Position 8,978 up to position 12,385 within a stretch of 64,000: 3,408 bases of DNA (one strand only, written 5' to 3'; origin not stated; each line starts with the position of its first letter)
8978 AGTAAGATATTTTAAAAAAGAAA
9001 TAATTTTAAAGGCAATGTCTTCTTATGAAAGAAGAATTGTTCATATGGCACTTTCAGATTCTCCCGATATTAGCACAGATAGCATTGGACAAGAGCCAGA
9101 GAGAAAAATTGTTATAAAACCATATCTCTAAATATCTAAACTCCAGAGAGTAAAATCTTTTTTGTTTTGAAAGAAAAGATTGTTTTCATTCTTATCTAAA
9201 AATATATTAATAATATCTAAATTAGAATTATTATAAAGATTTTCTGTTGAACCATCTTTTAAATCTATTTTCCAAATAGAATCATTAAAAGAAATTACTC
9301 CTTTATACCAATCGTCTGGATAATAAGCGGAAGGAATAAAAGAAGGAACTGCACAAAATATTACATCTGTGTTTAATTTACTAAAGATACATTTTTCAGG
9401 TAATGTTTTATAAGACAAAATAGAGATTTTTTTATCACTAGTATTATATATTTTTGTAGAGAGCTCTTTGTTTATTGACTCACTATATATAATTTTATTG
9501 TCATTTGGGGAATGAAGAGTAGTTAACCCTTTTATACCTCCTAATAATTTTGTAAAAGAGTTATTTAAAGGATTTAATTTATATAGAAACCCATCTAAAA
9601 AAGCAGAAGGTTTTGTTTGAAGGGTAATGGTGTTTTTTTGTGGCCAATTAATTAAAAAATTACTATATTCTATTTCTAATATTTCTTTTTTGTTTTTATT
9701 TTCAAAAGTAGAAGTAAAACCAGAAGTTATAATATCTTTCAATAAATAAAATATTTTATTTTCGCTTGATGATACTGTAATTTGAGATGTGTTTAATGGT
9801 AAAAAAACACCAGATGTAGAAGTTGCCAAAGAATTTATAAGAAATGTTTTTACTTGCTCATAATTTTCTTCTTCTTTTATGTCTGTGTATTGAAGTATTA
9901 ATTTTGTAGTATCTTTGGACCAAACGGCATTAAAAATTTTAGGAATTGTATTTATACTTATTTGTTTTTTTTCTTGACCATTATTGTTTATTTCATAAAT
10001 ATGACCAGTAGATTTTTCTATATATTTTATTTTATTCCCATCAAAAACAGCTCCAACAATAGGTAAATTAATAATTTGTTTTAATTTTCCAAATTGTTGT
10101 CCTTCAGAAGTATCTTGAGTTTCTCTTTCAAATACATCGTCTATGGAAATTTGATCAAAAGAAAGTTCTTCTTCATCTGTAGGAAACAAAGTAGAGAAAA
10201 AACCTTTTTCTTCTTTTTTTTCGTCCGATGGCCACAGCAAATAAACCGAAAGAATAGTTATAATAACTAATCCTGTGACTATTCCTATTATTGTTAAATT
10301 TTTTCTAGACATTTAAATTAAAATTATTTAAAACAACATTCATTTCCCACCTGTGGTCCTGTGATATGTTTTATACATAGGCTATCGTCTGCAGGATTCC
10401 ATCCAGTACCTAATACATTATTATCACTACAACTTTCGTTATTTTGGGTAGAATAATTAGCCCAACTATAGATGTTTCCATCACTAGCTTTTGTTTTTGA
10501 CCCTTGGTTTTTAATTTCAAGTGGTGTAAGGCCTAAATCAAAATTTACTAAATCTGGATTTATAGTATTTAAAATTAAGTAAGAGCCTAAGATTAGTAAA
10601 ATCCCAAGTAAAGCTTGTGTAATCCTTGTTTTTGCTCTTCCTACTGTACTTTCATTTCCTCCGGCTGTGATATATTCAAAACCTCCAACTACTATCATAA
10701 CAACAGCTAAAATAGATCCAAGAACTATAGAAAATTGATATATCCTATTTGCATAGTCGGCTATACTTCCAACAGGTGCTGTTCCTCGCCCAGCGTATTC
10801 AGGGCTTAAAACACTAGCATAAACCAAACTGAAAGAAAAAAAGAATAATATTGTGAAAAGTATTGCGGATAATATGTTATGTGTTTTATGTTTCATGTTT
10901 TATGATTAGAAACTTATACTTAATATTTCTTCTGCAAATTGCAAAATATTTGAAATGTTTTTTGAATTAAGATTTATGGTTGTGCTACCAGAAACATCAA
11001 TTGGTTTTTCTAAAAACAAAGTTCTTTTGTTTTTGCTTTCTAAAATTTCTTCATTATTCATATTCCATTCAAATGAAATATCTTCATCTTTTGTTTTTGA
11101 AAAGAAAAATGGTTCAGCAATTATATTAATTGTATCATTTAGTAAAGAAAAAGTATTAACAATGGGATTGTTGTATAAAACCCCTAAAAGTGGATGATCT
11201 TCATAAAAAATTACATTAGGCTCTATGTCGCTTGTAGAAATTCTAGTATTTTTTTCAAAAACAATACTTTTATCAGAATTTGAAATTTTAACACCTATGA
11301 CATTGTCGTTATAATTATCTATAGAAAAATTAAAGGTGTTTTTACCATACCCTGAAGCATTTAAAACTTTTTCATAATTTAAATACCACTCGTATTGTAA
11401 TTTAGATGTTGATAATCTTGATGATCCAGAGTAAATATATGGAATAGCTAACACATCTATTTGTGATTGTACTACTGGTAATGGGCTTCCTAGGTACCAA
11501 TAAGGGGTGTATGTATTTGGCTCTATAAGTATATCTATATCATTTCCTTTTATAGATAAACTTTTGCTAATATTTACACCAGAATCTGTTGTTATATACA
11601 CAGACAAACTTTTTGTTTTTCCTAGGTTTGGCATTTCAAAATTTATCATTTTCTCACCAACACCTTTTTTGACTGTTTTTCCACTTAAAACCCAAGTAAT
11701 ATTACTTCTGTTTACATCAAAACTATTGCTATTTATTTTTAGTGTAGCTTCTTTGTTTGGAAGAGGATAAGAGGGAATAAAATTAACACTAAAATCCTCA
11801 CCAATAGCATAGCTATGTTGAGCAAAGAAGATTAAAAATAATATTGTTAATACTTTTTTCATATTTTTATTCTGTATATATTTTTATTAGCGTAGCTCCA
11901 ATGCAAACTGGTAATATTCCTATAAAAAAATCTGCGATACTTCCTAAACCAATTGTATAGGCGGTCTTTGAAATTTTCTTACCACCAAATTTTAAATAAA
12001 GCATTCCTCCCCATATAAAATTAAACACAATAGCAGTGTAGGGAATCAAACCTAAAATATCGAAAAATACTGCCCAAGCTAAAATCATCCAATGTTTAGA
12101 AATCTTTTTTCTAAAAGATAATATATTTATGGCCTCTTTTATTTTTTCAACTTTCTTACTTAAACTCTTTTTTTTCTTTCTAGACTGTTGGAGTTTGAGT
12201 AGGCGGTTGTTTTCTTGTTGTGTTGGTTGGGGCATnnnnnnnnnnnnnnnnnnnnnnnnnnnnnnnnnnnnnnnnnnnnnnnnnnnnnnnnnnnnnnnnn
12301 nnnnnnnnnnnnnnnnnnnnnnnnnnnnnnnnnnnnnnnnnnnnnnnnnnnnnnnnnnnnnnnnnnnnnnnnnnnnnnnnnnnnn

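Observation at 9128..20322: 11-gene T4SS/conjugation-like operon with no relaxase or coupling protein, in a reduced genome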

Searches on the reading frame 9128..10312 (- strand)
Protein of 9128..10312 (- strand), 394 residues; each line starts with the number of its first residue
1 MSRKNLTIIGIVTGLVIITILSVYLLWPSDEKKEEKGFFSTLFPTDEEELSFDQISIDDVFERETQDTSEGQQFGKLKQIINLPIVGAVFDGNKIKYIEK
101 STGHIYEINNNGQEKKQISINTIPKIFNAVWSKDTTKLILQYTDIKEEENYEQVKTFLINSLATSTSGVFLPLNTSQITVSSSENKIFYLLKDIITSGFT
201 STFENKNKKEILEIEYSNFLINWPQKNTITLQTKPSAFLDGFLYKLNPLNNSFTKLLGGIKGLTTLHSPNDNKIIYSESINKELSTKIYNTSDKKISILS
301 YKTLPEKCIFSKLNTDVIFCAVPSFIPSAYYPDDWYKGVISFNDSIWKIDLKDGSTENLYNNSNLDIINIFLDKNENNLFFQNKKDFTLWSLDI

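Call 3: search_protein_families(library=pfam, proteins=[window:9128-10312:-], max_evalue=0.1)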
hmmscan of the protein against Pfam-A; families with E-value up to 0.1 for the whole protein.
window:9128-10312:- (394 aa): 0 families

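Call 6: search_protein_families(library=ncbifam, proteins=[window:9128-10312:-], max_evalue=0.1)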
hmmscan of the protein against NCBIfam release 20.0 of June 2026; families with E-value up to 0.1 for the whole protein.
window:9128-10312:- (394 aa): 0 families

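Call 29: find_homologous_proteins(query=window:9128-10312:-, max_evalue=0.00001)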
Query window:9128-10312:- (394 aa): 146 proteins with E <= 0.00001 among 7478 candidates; the best 120 are listed.
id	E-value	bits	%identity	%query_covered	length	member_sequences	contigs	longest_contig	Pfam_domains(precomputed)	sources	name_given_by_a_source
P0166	1.4e-253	859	100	100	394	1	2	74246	-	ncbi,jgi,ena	-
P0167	7.4e-118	412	50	100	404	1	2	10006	-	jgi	jgi:hypothetical protein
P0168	1.1e-113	398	50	94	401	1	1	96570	-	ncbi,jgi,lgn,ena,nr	ncbi:hypothetical protein KKB69_01915 [Patescibacteria group bacterium]|nr:hypothetical protein [Pat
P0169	3.2e-110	387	48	94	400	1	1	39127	-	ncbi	ncbi:hypothetical protein ACFLZC_01405 [Patescibacteria group bacterium]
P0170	4.8e-110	386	52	82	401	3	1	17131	-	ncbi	-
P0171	1.0e-109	385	50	91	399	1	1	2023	-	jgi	jgi:hypothetical protein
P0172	5.0e-109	383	47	100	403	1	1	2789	-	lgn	-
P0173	2.2e-107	377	47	95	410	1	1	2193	-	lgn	-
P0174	6.8e-106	372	49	93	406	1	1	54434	-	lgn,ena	-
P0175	5.7e-105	369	49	94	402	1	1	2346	-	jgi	-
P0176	5.9e-105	369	49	92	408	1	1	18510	-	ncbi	-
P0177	2.6e-103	364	46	100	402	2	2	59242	-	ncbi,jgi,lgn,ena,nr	ncbi:hypothetical protein KJ751_02435 [Patescibacteria group bacterium]|nr:hypothetical protein [Pat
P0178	7.9e-103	362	46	100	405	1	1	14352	-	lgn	-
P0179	9.3e-103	362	46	100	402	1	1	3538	-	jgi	-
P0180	1.0e-102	362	47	100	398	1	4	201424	-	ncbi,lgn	-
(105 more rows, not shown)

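Call 38: predict_structure(alignment_id=A2)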
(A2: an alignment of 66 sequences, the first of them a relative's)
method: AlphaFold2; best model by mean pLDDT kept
length: 394 residues; sequences in the alignment: 66
mean_pLDDT: 88.9   pTM: 0.79
mean pLDDT of the five models: 88.9, 88.3, 88.1, 87.8, 87.5
residues with pLDDT >= 90: 311; 70-90: 30; 50-70: 18; < 50: 35
segments of 3 or more residues with pLDDT < 50: 32-37, 44-70
pLDDT, mean of each block of 10 residues (from residue 1): 85 95 77 47 45 43 44 83 97 96 95 92 93 96 78 90 83 96 97 97 97 95 97 98 98 98 97 96 97 96 98 97 97 96 97 95 92 97 97 96
secondary structure, 60 per line:
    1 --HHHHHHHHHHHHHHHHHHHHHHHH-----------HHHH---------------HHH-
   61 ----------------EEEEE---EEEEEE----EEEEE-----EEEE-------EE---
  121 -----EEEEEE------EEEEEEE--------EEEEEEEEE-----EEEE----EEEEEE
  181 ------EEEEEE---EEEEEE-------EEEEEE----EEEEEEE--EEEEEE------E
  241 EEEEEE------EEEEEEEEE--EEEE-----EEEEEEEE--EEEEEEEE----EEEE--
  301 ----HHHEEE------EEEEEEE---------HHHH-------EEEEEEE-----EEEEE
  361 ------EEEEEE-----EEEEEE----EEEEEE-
elements in order: H3-26 H38-41 E77-81 E85-90 E95-99 E105-108 E126-131 E138-144 E153-161 E167-170 E175-180 E187-192 E196-201 E209-214 E219-225 E228-233 E240-246 E253-261 E264-267 E273-280 E283-290 E295-298 E308-310 E317-323 H333-336 E344-350 E356-360 E367-372 E378-383 E388-393

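Call 42: fold_search(model_id=the predicted structure, library=pdb)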
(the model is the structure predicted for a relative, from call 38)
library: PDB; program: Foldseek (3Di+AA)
matches with E <= 10: 1763; with E <= 0.001: 1456
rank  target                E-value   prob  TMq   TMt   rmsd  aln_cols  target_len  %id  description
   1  6ven_M                5.0e-10  1.00  0.52  0.52   7.0       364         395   10  Yeast COMPASS in complex with a ubiquitinated nucleosome (released 2020-01-15)
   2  7mq8_LS               7.4e-10  1.00  0.53  0.47   8.6       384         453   11  Cryo-EM structure of the human SSU processome, state pre-A1 (released 2021-09-22)
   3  7mx5_B                1.1e-09  1.00  0.43  0.43   7.1       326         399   11  Crystal structure of TolB from Acinetobacter baumannii (released 2021-05-26)
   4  9ijj_Q                1.7e-09  1.00  0.55  0.48  34.0       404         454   11  In situ structure of the central apparatus in mouse sperm axoneme. (released 2025-06-04)
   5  7mx5_A                1.7e-09  1.00  0.43  0.43   6.5       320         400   12  Crystal structure of TolB from Acinetobacter baumannii (released 2021-05-26)
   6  3pe7                  1.9e-09  1.00  0.57  0.59   5.4       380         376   10  Oligogalacturonate lyase in complex with manganese (released 2010-11-03)
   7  9ydg_A                2.0e-09  1.00  0.51  0.65   5.2       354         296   13  Crystal structure of the human DCAF1 WDR domain in complex with OICR-41074 (released 2025-11-12)
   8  7qca_SGG              2.2e-09  1.00  0.52  0.62   5.4       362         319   12  Spraguea lophii ribosome (released 2022-11-30)
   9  9ply_B                2.5e-09  1.00  0.49  0.63   5.3       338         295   12  Crystal structure of the human DCAF1 WDR domain in complex with OICR-40156 (released 2025-07-30)
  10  3c5m_A                2.7e-09  1.00  0.54  0.56   6.1       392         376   10  Crystal structure of oligogalacturonate lyase (VPA0088) from Vibrio parahaemolyticus. Northeast Structural Genomics Co (released 2008-02-26)
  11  9bhr_B                3.1e-09  1.00  0.49  0.61   5.3       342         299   13  Crystal structure of the WDR domain of human DCAF1 in complex with OICR-40155 compound (released 2024-05-08)
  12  3wsx                  3.6e-09  1.00  0.30  0.22  11.0       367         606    8  SorLA Vps10p domain in ligand-free form (released 2015-02-04)
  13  7obm                  5.2e-09  1.00  0.46  0.31   6.7       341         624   12  Crystal structure of the human Prolyl Endopeptidase-Like protein short form (residues 90-727) (released 2021-11-10)
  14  8x8n_B                7.4e-09  1.00  0.54  0.62   5.0       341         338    7  Cryo-EM structure of the octreotide-bound Somatostatin receptor 5-Gi protein complex (released 2024-06-12)
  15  5l8s_A                7.4e-09  1.00  0.47  0.32  11.1       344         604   13  The crystal structure of a cold-adapted acylaminoacyl peptidase reveals a novel quaternary architecture based on the a (released 2016-11-16)
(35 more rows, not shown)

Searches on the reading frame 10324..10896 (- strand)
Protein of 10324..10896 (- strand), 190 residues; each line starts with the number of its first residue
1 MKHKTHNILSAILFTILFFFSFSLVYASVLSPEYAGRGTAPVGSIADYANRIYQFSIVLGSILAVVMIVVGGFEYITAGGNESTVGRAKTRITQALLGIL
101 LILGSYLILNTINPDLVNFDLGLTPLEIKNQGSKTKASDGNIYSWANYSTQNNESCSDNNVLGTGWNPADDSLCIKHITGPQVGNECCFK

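Call 3: search_protein_families(library=pfam, proteins=[window:10324-10896:-], max_evalue=0.1)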
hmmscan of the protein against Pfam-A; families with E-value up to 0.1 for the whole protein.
window:10324-10896:- (190 aa): 5 families
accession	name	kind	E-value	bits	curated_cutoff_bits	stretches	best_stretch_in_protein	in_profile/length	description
PF18895.5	T4SS_pilin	-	6.7e-07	29.7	26.6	1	43-110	3-69/71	Type IV secretion system pilin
PF04956.18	TrbC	-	0.0012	19.4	27.9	1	4-112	7-98/98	TrbC/VIRB2 pilin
PF04238.17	DUF420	-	0.0027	18.4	30.5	1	3-105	31-124/130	Protein of unknown function (DUF420)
PF14126.11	DUF4293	-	0.0049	17.5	27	1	41-115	70-143/153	Domain of unknown function (DUF4293)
PF00520.37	Ion_trans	-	0.012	15.3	25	1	6-112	127-225/241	Ion transport protein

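Call 6: search_protein_families(library=ncbifam, proteins=[window:10324-10896:-], max_evalue=0.1)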
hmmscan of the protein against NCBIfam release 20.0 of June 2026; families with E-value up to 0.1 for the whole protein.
window:10324-10896:- (190 aa): 2 families
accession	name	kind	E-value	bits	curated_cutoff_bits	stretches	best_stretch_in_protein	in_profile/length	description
NF045849.1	ICE_MMCAP2_0565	equivalog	0.0067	16.1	40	1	47-112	11-76/80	Mbov_0395 family pilin-like conjugal transfer protein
NF038392.1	div_DrpB_YedR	equivalog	0.061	13.7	50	0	52-112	17-77/86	cell division protein DrpB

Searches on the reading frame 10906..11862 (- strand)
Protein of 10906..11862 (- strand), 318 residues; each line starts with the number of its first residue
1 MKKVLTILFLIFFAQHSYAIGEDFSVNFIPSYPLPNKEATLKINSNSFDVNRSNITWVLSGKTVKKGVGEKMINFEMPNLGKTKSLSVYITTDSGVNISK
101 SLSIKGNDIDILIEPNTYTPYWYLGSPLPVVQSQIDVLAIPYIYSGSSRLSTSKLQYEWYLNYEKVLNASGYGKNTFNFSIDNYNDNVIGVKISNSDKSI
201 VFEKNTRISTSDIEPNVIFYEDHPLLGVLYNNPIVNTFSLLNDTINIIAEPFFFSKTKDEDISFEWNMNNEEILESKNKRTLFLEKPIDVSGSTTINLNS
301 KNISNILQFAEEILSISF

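Call 3: search_protein_families(library=pfam, proteins=[window:10906-11862:-], max_evalue=0.1)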
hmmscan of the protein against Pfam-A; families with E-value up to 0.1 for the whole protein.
window:10906-11862:- (318 aa): 1 family
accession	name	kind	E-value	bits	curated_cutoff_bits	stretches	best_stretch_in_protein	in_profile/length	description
PF16407.11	PKD_2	-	0.044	14.5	39.2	0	241-293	29-79/157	PKD-like family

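Call 6: search_protein_families(library=ncbifam, proteins=[window:10906-11862:-], max_evalue=0.1)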
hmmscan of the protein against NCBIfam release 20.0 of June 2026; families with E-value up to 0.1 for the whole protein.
window:10906-11862:- (318 aa): 0 families

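Call 40: search_solved_structures(query=A3, max_evalue=1)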
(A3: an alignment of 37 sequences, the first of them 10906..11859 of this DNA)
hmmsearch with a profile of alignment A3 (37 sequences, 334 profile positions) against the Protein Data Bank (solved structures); distinct sequences matched with E-value up to 1: 34.
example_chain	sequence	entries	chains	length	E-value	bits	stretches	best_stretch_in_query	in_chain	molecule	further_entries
3shs_A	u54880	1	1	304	0.0067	18.7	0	158-220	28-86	Hoc head outer capsid protein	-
5lxk_A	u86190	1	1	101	0.081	15.1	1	167-225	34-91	Decoration protein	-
2wng_A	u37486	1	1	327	0.18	14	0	38-85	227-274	TYROSINE-PROTEIN PHOSPHATASE NON-RECEPTOR TYPE SUBSTRATE 1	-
8zvi_a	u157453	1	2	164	0.28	13.3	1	167-225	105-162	Decoration protein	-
2mkl_C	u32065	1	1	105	0.28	13.3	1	46-84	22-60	Novel antigen receptor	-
6lir_B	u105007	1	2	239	0.34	13.1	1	46-90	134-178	TCR beta chain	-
9ejh_A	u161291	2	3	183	0.37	13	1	24-86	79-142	HLA class II histocompatibility antigen, DQ alpha 1 chain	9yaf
7sg0_A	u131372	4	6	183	0.37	13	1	24-86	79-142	HLA class II histocompatibility antigen, DQ alpha 1 chain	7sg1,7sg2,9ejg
6s5z_A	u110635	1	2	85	0.38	12.9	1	163-208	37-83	Surface protein R28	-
1s9v_A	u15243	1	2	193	0.39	12.9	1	24-86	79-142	HLA class II histocompatibility antigen, DQ(3) alpha chain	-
5ksu_A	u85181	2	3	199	0.39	12.9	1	24-85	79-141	HLA class II histocompatibility antigen, DQ alpha 1 chain | MHC class II HLA-DQ-alpha chain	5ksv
8w83_C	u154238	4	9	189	0.4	12.9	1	24-86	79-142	HLA class II histocompatibility antigen, DQ alpha 1 chain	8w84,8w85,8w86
6mff_A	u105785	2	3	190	0.4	12.8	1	24-86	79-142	HLA class II histocompatibility antigen, DQ alpha 1 chain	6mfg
5ksa_A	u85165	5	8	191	0.41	12.8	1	24-86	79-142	HLA class II histocompatibility antigen, DQ alpha 1 chain | MHC class II HLA-DQ-alpha chain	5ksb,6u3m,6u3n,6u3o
4ozf_A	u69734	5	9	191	0.41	12.8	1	24-86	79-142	HLA class II histocompatibility antigen, DQ alpha 1 chain | MHC class II HLA-DQ-alpha chain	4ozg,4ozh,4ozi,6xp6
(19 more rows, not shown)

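Call 56: search_protein_families(library=pfam, alignment_id=A3, max_evalue=0.01)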
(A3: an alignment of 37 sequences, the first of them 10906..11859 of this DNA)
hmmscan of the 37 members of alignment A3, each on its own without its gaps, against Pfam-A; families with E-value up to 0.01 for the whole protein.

A. member 1, window:10906-11859:- (317 aa): 0 families

B. families by the number of members that match (of 37 scanned): 3 families
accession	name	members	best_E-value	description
PF06832.18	BiPBP_C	5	0.0018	Penicillin-Binding Protein C-terminus Family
PF13927.12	Ig_3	1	0.0011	Immunoglobulin domain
PF02920.21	Integrase_DNA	1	0.0021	DNA binding domain of tn916 integrase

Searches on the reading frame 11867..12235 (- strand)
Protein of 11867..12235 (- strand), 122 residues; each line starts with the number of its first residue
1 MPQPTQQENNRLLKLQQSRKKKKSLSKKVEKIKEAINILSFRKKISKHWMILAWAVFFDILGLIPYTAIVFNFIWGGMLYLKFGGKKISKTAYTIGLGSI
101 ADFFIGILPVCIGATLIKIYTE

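Call 3: search_protein_families(library=pfam, proteins=[window:11867-12235:-], max_evalue=0.1)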
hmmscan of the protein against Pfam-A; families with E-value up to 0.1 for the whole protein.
window:11867-12235:- (122 aa): 1 family
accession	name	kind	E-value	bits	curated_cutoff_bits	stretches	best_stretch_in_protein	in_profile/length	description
PF24323.1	DUF7494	-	0.076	13.8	27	0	11-53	70-112/117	Domain of unknown function (DUF7494)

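Call 6: search_protein_families(library=ncbifam, proteins=[window:11867-12235:-], max_evalue=0.1)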
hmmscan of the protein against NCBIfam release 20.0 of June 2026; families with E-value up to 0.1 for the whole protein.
window:11867-12235:- (122 aa): 1 family
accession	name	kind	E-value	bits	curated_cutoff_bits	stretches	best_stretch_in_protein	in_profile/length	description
TIGR04420.1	Sec_Non_Glob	hypoth_equivalog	0.005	16.6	90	1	10-59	170-218/243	SRP-less Sec system protein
